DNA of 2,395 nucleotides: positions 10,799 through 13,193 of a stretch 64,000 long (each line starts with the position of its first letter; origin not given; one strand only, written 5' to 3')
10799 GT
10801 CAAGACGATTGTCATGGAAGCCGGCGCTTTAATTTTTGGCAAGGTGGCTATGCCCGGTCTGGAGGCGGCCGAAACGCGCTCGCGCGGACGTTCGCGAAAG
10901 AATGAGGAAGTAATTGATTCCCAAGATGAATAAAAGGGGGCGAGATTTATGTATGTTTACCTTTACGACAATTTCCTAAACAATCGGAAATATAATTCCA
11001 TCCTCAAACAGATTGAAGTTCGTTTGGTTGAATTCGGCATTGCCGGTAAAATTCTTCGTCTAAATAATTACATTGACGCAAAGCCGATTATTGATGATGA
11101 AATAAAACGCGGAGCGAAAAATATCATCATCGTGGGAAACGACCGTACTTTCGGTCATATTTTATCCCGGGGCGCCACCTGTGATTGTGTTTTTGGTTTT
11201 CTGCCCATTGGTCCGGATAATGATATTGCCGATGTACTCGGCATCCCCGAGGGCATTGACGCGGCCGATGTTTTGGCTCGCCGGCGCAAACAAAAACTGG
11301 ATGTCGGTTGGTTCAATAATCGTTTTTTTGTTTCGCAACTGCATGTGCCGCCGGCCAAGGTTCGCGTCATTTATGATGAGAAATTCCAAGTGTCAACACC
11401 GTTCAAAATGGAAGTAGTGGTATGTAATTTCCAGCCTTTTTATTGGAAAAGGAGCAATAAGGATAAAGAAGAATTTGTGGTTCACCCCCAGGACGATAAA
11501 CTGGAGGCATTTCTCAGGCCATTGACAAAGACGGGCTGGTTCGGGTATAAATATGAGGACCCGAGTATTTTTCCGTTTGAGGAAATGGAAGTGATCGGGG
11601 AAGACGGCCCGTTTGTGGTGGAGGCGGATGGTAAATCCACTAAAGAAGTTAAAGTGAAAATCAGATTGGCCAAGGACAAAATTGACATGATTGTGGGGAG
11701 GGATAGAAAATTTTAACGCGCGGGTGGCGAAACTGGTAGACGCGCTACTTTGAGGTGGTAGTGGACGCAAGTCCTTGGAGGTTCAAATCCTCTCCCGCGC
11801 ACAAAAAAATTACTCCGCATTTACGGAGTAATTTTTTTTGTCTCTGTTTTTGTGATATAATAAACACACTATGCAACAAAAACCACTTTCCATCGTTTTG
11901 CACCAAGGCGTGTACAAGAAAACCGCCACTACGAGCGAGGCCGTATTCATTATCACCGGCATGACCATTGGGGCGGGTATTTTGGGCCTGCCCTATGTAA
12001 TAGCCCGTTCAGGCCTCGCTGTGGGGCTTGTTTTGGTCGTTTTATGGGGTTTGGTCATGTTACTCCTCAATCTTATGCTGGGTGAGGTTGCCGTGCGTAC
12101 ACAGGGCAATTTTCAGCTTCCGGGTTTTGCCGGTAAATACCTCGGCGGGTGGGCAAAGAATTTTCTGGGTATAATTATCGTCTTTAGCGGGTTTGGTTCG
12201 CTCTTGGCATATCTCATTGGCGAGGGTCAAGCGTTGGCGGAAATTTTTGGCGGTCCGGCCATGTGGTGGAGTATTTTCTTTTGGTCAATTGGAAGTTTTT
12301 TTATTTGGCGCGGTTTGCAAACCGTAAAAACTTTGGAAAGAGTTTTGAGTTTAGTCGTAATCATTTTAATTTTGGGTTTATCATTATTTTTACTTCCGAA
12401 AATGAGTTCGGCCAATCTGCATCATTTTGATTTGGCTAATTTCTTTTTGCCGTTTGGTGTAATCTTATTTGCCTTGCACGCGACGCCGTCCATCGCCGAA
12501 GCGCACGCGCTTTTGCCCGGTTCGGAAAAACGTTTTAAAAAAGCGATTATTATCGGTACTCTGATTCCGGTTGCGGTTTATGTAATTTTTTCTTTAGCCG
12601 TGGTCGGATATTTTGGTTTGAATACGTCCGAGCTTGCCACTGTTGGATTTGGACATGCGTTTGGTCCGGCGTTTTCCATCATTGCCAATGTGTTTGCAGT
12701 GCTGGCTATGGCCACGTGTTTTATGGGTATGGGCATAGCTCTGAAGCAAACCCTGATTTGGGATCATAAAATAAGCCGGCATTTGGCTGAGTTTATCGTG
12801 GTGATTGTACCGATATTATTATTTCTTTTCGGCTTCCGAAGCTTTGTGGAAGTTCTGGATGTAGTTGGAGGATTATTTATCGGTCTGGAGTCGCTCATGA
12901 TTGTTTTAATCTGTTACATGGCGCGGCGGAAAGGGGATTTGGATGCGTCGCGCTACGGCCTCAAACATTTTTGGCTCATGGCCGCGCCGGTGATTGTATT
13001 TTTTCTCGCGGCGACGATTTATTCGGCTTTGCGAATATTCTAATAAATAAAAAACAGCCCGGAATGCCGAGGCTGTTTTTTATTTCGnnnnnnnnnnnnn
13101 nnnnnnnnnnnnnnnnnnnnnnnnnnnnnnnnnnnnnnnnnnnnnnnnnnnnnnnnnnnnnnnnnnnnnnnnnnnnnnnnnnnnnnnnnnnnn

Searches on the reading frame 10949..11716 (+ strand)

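Call 5: search_protein_families(library=pfam, proteins=[window:10949-11716:+], max_evalue=0.01)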
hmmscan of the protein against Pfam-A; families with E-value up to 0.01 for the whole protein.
window:10949-11716:+ (255 aa): 1 family
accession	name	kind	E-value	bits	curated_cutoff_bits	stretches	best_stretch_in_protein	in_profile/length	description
PF00781.29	DAGK_cat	-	6.9e-07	29.3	23.6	1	12-120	12-123/125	Diacylglycerol kinase catalytic domain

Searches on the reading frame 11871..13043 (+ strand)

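Call 5: search_protein_families(library=pfam, proteins=[window:11871-13043:+], max_evalue=0.01)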
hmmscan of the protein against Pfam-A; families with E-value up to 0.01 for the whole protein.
window:11871-13043:+ (390 aa): 3 families
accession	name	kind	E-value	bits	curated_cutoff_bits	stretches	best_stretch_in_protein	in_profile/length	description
PF03222.19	Trp_Tyr_perm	-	2.5e-26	93.2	22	1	22-354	6-364/393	Tryptophan/tyrosine permease family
PF01490.24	Aa_trans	-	2.9e-11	43.1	25.6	1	18-377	2-397/410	Transmembrane amino acid transporter protein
PF01566.24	Nramp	-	0.0025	17.4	29.8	1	53-170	15-133/357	Natural resistance-associated macrophage protein-like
